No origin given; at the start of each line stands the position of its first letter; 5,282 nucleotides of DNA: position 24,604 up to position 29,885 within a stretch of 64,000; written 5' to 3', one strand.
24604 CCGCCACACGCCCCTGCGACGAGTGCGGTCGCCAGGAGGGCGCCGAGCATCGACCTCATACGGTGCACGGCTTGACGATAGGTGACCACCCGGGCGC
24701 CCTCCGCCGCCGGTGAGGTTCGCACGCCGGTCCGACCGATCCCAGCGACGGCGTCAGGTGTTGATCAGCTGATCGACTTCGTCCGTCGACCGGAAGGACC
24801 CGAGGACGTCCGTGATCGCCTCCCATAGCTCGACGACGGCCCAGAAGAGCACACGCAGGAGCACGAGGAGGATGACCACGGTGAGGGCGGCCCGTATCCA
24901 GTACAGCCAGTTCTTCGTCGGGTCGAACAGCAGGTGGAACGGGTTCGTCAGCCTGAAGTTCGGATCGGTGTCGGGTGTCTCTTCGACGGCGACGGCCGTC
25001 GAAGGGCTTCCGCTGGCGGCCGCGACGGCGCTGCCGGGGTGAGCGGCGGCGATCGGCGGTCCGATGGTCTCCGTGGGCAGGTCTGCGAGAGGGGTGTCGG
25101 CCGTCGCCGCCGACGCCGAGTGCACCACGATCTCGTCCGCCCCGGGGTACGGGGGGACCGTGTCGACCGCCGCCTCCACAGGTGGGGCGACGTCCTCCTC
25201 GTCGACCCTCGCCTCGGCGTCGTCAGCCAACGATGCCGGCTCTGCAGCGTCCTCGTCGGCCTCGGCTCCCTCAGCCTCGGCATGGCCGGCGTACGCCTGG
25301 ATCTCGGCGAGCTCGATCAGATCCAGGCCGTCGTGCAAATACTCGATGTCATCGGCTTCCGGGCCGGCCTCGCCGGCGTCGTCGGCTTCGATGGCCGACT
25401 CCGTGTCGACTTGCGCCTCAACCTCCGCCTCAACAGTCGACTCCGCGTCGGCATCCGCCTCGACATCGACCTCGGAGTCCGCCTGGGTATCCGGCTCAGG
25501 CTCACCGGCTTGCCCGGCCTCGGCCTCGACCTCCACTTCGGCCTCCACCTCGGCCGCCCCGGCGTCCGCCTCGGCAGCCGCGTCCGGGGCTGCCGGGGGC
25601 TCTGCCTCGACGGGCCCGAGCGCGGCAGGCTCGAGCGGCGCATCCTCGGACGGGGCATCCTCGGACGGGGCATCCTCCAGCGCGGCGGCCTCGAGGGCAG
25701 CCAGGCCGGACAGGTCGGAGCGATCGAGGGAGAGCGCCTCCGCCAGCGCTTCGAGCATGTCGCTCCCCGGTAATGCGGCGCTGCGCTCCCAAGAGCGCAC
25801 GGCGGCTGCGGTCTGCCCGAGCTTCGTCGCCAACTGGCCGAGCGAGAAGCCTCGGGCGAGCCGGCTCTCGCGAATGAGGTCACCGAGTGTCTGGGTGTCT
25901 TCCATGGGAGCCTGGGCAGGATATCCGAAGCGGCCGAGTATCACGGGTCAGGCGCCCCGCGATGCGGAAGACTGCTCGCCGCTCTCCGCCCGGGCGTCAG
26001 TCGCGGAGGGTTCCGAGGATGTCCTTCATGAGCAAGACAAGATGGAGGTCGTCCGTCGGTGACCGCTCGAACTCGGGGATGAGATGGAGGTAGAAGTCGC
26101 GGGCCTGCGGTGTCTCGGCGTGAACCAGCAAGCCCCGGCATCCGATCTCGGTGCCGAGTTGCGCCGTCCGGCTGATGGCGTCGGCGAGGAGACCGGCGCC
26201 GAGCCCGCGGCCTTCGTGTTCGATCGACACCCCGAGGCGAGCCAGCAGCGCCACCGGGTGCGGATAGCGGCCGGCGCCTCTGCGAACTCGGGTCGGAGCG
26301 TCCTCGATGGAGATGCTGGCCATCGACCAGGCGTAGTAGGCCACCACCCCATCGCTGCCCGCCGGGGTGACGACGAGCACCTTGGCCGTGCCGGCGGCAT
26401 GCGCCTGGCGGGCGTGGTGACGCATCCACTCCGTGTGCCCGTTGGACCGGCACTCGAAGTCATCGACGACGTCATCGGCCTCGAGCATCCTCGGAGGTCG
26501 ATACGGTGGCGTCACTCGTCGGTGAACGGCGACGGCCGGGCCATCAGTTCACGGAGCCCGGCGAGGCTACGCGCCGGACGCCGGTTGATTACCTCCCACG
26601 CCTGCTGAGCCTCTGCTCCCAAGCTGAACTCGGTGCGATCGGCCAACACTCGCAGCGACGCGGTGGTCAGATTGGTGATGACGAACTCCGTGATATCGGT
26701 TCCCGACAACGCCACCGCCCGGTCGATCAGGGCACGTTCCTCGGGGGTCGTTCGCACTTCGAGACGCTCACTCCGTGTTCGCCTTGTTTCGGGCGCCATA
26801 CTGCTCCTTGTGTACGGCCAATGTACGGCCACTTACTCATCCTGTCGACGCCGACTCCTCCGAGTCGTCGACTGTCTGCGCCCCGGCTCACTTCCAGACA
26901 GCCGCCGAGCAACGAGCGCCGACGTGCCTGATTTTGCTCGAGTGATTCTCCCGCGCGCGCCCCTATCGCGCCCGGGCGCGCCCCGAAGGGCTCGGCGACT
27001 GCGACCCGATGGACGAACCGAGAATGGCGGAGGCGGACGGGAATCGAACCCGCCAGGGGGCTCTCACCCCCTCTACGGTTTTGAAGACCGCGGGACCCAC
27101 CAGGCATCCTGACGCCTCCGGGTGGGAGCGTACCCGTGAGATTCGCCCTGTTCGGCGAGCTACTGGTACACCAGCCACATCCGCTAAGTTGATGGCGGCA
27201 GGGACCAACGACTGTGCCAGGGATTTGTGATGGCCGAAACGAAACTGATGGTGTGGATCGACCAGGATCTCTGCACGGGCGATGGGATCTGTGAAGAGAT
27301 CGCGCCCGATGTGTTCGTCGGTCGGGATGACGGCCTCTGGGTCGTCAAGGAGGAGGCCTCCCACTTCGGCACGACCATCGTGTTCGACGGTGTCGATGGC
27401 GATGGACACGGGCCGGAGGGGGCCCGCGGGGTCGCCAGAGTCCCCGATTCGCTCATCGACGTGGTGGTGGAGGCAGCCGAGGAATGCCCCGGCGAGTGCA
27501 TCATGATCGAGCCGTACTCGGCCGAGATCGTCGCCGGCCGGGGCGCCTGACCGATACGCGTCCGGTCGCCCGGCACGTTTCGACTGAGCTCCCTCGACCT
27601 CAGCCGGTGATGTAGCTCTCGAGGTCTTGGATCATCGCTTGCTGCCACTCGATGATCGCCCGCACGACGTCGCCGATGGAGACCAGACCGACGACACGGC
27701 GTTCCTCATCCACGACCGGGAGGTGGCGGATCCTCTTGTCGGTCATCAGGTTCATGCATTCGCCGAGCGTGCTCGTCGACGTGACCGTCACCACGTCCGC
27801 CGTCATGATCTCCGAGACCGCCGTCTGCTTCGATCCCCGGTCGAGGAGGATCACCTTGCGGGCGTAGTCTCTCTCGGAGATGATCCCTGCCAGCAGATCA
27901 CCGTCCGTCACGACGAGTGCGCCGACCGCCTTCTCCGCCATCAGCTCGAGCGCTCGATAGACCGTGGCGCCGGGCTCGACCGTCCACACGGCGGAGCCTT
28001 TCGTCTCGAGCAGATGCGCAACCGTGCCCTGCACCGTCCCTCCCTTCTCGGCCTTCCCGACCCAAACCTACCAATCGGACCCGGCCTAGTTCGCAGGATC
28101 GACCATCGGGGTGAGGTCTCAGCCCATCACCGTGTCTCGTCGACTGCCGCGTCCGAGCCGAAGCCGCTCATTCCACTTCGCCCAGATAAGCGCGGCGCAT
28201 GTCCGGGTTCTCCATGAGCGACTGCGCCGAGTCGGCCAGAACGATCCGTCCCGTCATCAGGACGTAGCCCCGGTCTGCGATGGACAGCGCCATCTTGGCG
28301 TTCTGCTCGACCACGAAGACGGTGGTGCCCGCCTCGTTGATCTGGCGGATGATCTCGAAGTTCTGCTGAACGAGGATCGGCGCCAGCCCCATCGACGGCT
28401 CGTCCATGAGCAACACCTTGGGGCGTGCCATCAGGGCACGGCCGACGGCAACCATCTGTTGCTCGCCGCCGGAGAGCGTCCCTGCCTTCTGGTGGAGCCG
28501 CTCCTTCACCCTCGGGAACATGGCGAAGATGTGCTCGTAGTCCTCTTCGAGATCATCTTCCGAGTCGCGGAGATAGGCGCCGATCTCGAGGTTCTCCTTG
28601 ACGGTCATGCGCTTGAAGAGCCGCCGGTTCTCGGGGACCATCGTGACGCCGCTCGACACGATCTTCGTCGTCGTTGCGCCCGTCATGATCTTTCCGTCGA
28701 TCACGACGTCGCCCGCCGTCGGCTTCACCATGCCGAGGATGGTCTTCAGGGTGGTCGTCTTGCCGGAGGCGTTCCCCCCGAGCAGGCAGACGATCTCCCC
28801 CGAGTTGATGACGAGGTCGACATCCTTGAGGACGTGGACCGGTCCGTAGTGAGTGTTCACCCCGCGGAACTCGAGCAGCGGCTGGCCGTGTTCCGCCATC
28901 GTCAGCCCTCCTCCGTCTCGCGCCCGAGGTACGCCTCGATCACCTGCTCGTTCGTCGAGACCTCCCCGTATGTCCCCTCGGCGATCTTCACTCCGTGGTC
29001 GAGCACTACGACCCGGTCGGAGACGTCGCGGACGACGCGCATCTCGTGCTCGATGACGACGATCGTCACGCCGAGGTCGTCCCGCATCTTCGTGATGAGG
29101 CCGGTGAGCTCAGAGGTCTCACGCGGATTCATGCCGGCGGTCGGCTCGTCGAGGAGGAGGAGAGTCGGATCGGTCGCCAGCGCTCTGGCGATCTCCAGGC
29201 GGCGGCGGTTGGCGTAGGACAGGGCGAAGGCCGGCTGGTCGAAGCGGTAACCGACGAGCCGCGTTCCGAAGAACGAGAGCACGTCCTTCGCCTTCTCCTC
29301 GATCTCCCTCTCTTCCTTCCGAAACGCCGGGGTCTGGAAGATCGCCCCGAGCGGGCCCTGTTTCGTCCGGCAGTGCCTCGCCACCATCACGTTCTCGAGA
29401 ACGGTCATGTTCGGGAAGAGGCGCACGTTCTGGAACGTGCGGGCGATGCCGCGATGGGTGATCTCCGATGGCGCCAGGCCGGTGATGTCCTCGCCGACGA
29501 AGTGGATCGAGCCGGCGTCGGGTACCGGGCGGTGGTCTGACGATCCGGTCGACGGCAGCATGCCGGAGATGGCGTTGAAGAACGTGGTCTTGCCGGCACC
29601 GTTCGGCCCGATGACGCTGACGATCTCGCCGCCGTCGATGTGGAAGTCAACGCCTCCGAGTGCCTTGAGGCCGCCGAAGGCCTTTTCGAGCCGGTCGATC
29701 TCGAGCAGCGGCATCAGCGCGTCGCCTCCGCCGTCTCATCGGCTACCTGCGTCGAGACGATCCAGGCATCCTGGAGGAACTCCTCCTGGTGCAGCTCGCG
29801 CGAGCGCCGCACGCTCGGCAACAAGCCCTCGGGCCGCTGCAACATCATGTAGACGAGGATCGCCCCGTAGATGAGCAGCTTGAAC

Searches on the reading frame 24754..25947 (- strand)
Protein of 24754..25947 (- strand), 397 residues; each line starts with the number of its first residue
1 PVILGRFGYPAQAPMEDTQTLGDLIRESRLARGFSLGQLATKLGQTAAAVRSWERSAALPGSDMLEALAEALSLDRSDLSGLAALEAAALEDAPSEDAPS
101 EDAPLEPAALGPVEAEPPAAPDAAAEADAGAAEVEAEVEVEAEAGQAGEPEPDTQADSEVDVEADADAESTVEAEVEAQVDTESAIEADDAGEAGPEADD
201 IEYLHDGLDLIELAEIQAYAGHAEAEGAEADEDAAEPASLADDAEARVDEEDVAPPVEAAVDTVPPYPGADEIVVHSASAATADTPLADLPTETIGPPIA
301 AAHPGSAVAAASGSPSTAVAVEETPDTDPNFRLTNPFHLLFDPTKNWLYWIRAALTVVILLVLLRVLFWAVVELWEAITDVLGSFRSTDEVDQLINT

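Call 11: search_protein_families(library=ncbifam, proteins=[window:24754-25947:-], max_evalue=0.00001)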
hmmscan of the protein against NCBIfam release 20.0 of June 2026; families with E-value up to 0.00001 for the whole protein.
window:24754-25947:- (397 aa): 0 families

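Call 46: search_protein_families(library=pfam, proteins=[window:24754-25947:-], max_evalue=0.001)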
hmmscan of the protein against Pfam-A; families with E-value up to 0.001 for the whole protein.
window:24754-25947:- (397 aa): 2 families
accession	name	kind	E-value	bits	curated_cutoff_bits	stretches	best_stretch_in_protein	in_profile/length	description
PF01381.28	HTH_3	-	1.2e-07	32.1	23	1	25-77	1-53/55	Helix-turn-helix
PF13560.12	HTH_31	-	1.4e-07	32.2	27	1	21-79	2-61/64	Helix-turn-helix domain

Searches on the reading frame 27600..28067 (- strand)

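Call 11: search_protein_families(library=ncbifam, proteins=[window:27600-28067:-], max_evalue=0.00001)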
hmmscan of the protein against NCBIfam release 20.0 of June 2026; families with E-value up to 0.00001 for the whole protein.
window:27600-28067:- (155 aa): 27 families (the best 25 are shown)
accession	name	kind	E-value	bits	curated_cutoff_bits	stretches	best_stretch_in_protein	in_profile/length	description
TIGR01302.1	IMP_dehydrog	equivalog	2.3e-15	56.4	481.5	1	27-138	90-200/450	IMP dehydrogenase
TIGR00393.1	kpsF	subfamily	1.1e-14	54.7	203.7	1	15-129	156-267/268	KpsF/GutQ family sugar-phosphate isomerase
NF011443.0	PRK14869.1-5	equivalog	2.5e-13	49.3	335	1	82-144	69-131/546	putative manganese-dependent inorganic diphosphatase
NF041552.1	TF_PrdR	equivalog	5.8e-12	44.7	795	1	27-139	16-126/577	sigma-54 dependent transcriptional regulator PrdR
NF011440.0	PRK14869.1-2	equivalog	7.4e-12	44.7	746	1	81-143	66-128/541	putative manganese-dependent inorganic diphosphatase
TIGR01186.1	proV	subfamily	1e-11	44.6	326.6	1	25-139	250-358/363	betaine/proline/choline family ABC transporter ATP-binding protein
NF011449.0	PRK14869.2-5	equivalog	1.5e-10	40.8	411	1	81-140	66-126/451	putative manganese-dependent inorganic diphosphatase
NF053704.1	TransRegCcpNBacil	equivalog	1.5e-10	40.8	260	1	29-141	86-205/208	transcriptional regulator CcpN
NF053603.1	HhpR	exception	2e-09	37.1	520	1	30-143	14-122/282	CBS domain-containing high hydrostatic pressure regulator HhpR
NF011442.0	PRK14869.1-4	equivalog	2.1e-09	36.4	400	0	83-143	71-131/543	putative manganese-dependent inorganic diphosphatase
NF011447.0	PRK14869.2-3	equivalog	2.2e-09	36.4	522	0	84-139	70-125/540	putative manganese-dependent inorganic diphosphatase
NF011446.0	PRK14869.2-2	equivalog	2.7e-09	36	601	1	83-139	77-133/576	putative manganese-dependent inorganic diphosphatase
NF008141.0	PRK10892.1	equivalog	3.5e-09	36.4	505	1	22-137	211-325/328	arabinose-5-phosphate isomerase KdsD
NF008581.0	PRK11543.1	equivalog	5.2e-09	35.6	481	1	14-139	197-320/321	arabinose-5-phosphate isomerase GutQ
NF005869.0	PRK07807.1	equivalog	5.4e-09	35.6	549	1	28-139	100-205/479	GuaB1 family IMP dehydrogenase-related protein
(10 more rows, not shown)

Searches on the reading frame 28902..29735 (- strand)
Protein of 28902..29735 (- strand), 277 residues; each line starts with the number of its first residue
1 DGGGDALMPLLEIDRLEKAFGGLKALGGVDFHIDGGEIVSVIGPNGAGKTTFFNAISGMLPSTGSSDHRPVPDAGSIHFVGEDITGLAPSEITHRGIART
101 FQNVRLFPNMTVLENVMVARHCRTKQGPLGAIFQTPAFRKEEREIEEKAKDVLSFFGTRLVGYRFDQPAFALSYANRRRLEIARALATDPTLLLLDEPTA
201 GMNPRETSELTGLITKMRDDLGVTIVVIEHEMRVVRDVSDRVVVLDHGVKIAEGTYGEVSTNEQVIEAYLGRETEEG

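Call 11: search_protein_families(library=ncbifam, proteins=[window:28902-29735:-], max_evalue=0.00001)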
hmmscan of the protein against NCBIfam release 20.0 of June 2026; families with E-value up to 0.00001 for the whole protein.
window:28902-29735:- (277 aa): 182 families (the best 25 are shown)
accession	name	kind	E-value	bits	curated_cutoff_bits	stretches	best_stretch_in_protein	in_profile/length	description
NF008449.1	PRK11300.1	equivalog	1.8e-79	266.6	362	1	9-272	4-254/255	high-affinity branched-chain amino acid ABC transporter ATP-binding protein LivG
TIGR03411.1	urea_trans_UrtD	equivalog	3.1e-56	190.7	304.1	1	10-272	2-242/242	urea ABC transporter ATP-binding protein UrtD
TIGR04406.1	LPS_export_lptB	equivalog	4.2e-42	144.1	240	1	11-273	2-236/239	LPS export ABC transporter ATP-binding protein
TIGR03410.1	urea_trans_UrtE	equivalog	3.2e-38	131.5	285.8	1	11-262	1-222/230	urea ABC transporter ATP-binding subunit UrtE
NF008144.0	PRK10895.1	equivalog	5.2e-36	124.3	381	1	9-273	2-238/241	LPS export ABC transporter ATP-binding protein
TIGR01188.1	drrA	subfamily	1.1e-35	123.4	312.45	1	18-260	1-212/302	daunorubicin resistance ABC transporter, ATP-binding protein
TIGR03265.1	PhnT2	equivalog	2.7e-35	122.2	457.7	1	9-260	3-223/353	putative 2-aminoethylphosphonate ABC transporter ATP-binding protein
NF041861.1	YtfR_transport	equivalog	3.4e-35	121.4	850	1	10-276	1-240/492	galactofuranose ABC transporter, ATP-binding protein YtfR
TIGR02315.1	ABC_phnC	equivalog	1.3e-34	119.7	266.1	1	10-259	1-233/243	phosphonate ABC transporter ATP-binding protein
NF010069.0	PRK13549.1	equivalog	2.5e-34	118.6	699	1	9-275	4-245/513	xylose ABC transporter ATP-binding protein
TIGR00968.1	3a0106s01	subfamily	1.2e-33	116.6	342.75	1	12-261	2-220/237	sulfate ABC transporter ATP-binding protein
NF011967.0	PRK15439.1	equivalog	4.1e-33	114.6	586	1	8-269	9-236/510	autoinducer 2 ABC transporter ATP-binding protein LsrA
NF008442.0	PRK11288.1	equivalog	5.3e-33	114.1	689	1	8-275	5-246/504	L-arabinose ABC transporter ATP-binding protein AraG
TIGR00972.1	3a0107s01c2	equivalog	8.8e-33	113.7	343.2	1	11-262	2-233/248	phosphate ABC transporter ATP-binding protein PstB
TIGR04521.1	ECF_ATPase_2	equivalog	2.2e-32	112.3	330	1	24-268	19-241/279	energy-coupling factor transporter ATPase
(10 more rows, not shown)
